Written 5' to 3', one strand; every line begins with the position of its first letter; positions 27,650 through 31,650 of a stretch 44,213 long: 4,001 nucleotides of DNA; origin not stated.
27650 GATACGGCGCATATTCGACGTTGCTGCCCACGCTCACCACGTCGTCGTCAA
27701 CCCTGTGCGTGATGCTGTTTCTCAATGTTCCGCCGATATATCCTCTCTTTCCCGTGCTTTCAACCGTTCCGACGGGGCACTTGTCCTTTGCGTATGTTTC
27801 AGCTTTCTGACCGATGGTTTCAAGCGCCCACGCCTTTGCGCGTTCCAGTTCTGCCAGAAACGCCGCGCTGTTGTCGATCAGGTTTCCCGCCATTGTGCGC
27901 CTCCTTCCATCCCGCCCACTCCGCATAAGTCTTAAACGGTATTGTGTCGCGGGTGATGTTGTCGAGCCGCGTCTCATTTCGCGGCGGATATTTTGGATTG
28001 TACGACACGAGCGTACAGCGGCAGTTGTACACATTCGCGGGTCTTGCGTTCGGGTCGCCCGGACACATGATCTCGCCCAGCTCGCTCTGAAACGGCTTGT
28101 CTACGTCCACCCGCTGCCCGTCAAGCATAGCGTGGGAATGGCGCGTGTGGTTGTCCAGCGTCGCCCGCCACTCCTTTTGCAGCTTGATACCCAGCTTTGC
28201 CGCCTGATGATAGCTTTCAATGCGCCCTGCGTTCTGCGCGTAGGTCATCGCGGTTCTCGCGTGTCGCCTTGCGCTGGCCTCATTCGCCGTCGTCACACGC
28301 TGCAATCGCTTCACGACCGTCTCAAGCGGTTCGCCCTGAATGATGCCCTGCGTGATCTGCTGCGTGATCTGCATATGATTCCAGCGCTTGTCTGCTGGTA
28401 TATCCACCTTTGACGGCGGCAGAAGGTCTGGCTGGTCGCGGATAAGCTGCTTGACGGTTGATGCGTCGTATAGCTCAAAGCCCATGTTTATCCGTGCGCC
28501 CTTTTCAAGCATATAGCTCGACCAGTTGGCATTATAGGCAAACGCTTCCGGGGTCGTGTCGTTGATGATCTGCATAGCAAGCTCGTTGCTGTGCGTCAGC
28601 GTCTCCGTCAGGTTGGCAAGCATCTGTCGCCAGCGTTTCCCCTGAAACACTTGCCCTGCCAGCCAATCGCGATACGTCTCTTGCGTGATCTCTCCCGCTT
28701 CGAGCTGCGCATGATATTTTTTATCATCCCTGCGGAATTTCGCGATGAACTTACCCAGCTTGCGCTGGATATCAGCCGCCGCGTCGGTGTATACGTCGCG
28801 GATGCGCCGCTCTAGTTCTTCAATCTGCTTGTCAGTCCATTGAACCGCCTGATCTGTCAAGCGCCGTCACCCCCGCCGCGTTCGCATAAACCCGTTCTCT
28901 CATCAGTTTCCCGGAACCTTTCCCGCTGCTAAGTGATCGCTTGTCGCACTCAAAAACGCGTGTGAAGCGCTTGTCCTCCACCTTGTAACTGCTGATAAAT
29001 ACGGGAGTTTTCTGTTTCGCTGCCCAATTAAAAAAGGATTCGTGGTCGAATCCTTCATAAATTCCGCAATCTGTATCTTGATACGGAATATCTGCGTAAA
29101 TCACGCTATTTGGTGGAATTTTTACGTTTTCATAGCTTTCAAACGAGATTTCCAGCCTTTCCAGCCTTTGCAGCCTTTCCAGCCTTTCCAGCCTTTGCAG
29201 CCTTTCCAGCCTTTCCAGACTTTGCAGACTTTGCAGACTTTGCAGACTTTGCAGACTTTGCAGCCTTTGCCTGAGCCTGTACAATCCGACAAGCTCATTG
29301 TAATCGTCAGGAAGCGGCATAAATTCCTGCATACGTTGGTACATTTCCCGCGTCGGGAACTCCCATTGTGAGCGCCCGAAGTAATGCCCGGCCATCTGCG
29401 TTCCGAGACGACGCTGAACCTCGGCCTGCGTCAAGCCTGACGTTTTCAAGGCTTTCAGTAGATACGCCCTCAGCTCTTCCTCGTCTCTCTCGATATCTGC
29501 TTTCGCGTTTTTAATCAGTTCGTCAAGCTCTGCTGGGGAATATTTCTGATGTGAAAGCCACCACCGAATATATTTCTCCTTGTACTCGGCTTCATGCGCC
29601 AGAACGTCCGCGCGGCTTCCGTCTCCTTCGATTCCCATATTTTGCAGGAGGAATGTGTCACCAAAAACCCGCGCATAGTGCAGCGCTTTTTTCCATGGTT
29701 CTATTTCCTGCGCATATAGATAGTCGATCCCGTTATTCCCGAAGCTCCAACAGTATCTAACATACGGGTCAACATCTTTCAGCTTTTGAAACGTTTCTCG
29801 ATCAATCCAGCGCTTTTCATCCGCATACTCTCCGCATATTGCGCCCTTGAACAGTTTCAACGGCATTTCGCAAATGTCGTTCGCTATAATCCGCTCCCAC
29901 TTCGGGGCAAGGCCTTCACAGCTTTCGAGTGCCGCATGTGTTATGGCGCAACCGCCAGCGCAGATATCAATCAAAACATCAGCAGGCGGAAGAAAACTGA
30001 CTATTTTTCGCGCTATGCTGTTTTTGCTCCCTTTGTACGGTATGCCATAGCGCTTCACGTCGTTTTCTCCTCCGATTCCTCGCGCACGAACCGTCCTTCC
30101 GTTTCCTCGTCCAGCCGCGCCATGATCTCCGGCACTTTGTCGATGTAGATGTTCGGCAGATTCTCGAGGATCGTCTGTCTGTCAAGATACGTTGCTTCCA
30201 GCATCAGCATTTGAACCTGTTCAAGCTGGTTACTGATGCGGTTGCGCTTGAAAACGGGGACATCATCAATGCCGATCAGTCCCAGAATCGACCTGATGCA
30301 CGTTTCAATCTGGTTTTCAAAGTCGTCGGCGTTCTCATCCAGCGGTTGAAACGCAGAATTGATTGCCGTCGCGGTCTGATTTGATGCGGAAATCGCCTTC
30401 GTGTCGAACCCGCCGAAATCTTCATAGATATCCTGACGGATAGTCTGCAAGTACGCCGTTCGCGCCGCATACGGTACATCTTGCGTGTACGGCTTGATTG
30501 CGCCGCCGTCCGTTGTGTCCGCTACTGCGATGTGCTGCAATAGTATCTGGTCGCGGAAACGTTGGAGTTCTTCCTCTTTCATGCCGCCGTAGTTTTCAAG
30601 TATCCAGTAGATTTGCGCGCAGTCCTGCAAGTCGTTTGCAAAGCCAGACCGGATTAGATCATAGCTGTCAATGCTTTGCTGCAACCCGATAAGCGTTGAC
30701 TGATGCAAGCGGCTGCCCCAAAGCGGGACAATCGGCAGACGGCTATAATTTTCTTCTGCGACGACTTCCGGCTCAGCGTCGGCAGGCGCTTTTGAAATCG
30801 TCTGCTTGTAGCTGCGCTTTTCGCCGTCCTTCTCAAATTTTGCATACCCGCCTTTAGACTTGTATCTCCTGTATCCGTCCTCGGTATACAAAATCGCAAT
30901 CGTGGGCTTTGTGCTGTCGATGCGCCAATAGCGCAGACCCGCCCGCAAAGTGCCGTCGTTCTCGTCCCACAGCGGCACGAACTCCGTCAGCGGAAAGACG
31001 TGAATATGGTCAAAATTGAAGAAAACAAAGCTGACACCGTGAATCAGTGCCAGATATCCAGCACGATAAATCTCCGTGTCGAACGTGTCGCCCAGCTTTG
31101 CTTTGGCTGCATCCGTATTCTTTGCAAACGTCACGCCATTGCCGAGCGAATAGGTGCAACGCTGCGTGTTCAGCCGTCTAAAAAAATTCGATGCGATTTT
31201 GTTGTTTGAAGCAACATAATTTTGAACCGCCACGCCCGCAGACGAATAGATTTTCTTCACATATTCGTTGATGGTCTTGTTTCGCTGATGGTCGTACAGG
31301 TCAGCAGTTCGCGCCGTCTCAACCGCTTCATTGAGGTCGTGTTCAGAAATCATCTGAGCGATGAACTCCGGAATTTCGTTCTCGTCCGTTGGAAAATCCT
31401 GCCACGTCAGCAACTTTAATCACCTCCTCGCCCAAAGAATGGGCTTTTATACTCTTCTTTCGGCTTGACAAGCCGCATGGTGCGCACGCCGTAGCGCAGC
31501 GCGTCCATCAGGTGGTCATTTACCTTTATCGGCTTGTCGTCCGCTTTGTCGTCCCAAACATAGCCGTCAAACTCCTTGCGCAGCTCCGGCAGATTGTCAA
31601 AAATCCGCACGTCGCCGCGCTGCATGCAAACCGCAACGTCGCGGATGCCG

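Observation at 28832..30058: Late-expressed D12-class adenine methylase inserted between portal and MuF, carrying a 13-unit 9-bp in-frame VNTR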

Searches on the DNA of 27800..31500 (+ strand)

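Call 7: search_dna_similar(query=window:27800-31500:+, collection=phages, mode=near)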
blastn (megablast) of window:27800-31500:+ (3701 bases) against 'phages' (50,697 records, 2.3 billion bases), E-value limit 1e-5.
No match.

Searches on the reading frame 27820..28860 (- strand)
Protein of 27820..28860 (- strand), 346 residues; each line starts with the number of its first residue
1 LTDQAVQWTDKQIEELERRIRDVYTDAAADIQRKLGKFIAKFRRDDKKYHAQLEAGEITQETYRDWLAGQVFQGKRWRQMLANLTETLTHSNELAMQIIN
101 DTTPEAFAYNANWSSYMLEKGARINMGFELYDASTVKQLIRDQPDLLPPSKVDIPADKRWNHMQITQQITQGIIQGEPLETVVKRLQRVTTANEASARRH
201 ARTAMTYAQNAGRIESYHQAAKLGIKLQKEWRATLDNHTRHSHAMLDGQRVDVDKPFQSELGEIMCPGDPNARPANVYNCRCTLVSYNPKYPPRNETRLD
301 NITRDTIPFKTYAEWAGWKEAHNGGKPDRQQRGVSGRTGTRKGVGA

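Call 4: search_protein_families(library=pfam, proteins=[window:27820-28860:-], max_evalue=0.01)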
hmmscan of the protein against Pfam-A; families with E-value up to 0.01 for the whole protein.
window:27820-28860:- (346 aa): 1 family
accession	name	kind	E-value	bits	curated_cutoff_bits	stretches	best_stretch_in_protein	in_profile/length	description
PF04233.19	Phage_Mu_F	-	5.1e-21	75.9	29.6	1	164-284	2-111/112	Phage Mu protein F like protein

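Call 5: search_protein_families(library=phrogs, proteins=[window:27820-28860:-], max_evalue=0.001)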
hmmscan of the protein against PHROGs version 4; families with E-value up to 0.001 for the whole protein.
window:27820-28860:- (346 aa): 22 families
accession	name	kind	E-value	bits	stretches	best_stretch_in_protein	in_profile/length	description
phrog_595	-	head and packaging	5.8e-32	112.7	1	9-329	15-340/513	head maturation protease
phrog_2468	-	head and packaging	3.9e-30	106.4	1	18-289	30-274/303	head morphogenesis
phrog_115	-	head and packaging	2.4e-28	100.7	1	164-325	209-357/665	minor head protein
phrog_3517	-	head and packaging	6.5e-27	95.8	1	192-291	230-331/371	head morphogenesis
phrog_2662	-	head and packaging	4.9e-24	85.9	1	16-285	492-706/717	portal protein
phrog_859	-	head and packaging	3.1e-22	79.9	1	164-287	163-289/807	portal protein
phrog_6577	-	unknown function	6.8e-17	62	1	163-295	117-237/1066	-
phrog_4728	-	head and packaging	5.9e-14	52.8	1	161-288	184-300/591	head morphogenesis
phrog_2841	-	head and packaging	2.7e-12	47.5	1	164-326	198-347/525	minor head protein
phrog_241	-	head and packaging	1.1e-11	45.5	1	163-290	155-276/679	head morphogenesis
phrog_18477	-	head and packaging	2.2e-11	44.2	1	196-288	205-299/760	head morphogenesis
phrog_19443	-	head and packaging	1.4e-10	41.3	1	164-290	171-287/579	minor head protein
phrog_324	-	head and packaging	4.9e-10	40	1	164-290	205-320/624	head morphogenesis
phrog_15127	-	head and packaging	9.2e-10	38.6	1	162-280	130-244/602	head protein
phrog_21406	-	unknown function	7.4e-08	31.3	1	217-286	279-351/1668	-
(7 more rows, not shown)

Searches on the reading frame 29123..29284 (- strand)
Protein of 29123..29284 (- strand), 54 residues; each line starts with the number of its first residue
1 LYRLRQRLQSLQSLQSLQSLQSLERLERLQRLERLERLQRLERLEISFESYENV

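Call 32: search_solved_structures(query=window:29123-29284:-, max_evalue=10, show_alignments=3)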
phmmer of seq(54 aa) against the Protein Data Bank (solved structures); distinct sequences matched with E-value up to 10: 15.
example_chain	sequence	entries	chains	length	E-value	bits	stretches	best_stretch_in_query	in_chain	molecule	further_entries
9e5c_0q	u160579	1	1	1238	3.7e-10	41.9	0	15-15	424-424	LIM zinc-binding domain-containing protein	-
6mky_A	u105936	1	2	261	1.8e-06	30.6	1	4-53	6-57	Protein phosphatase 1 regulatory subunit 7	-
6obn_C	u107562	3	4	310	3e-06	29.9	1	4-53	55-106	Protein phosphatase 1 regulatory subunit 7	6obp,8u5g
8b5r_S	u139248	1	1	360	6.8e-06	28.8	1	4-53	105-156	Protein phosphatase 1 regulatory subunit 7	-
6hkw_A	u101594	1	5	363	8.1e-06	28.5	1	4-53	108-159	Protein phosphatase 1 regulatory subunit 7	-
2omv_A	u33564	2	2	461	0.0046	20.1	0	9-49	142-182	Internalin-A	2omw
2omy_A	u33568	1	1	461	0.0063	19.7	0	9-49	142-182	Internalin-A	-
2omz_A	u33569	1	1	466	0.0065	19.6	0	9-49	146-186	Internalin-A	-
8h62_A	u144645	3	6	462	0.0078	19.4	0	9-49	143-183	Internalin A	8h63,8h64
1o6s_A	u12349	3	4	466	0.0081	19.3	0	9-49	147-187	INTERNALIN A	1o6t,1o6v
2omx_A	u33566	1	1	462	0.046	17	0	10-49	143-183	Internalin-A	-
2omu_A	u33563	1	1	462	0.048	16.9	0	10-49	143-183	Internalin-A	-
2omt_A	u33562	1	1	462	0.05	16.9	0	11-49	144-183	Internalin-A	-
9y6s_8C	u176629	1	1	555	0.054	16.8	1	7-52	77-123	Dynein regulatory complex subunit 3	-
9fqr_Qv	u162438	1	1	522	1.5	12.4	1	7-52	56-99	Dynein regulatory complex subunit 3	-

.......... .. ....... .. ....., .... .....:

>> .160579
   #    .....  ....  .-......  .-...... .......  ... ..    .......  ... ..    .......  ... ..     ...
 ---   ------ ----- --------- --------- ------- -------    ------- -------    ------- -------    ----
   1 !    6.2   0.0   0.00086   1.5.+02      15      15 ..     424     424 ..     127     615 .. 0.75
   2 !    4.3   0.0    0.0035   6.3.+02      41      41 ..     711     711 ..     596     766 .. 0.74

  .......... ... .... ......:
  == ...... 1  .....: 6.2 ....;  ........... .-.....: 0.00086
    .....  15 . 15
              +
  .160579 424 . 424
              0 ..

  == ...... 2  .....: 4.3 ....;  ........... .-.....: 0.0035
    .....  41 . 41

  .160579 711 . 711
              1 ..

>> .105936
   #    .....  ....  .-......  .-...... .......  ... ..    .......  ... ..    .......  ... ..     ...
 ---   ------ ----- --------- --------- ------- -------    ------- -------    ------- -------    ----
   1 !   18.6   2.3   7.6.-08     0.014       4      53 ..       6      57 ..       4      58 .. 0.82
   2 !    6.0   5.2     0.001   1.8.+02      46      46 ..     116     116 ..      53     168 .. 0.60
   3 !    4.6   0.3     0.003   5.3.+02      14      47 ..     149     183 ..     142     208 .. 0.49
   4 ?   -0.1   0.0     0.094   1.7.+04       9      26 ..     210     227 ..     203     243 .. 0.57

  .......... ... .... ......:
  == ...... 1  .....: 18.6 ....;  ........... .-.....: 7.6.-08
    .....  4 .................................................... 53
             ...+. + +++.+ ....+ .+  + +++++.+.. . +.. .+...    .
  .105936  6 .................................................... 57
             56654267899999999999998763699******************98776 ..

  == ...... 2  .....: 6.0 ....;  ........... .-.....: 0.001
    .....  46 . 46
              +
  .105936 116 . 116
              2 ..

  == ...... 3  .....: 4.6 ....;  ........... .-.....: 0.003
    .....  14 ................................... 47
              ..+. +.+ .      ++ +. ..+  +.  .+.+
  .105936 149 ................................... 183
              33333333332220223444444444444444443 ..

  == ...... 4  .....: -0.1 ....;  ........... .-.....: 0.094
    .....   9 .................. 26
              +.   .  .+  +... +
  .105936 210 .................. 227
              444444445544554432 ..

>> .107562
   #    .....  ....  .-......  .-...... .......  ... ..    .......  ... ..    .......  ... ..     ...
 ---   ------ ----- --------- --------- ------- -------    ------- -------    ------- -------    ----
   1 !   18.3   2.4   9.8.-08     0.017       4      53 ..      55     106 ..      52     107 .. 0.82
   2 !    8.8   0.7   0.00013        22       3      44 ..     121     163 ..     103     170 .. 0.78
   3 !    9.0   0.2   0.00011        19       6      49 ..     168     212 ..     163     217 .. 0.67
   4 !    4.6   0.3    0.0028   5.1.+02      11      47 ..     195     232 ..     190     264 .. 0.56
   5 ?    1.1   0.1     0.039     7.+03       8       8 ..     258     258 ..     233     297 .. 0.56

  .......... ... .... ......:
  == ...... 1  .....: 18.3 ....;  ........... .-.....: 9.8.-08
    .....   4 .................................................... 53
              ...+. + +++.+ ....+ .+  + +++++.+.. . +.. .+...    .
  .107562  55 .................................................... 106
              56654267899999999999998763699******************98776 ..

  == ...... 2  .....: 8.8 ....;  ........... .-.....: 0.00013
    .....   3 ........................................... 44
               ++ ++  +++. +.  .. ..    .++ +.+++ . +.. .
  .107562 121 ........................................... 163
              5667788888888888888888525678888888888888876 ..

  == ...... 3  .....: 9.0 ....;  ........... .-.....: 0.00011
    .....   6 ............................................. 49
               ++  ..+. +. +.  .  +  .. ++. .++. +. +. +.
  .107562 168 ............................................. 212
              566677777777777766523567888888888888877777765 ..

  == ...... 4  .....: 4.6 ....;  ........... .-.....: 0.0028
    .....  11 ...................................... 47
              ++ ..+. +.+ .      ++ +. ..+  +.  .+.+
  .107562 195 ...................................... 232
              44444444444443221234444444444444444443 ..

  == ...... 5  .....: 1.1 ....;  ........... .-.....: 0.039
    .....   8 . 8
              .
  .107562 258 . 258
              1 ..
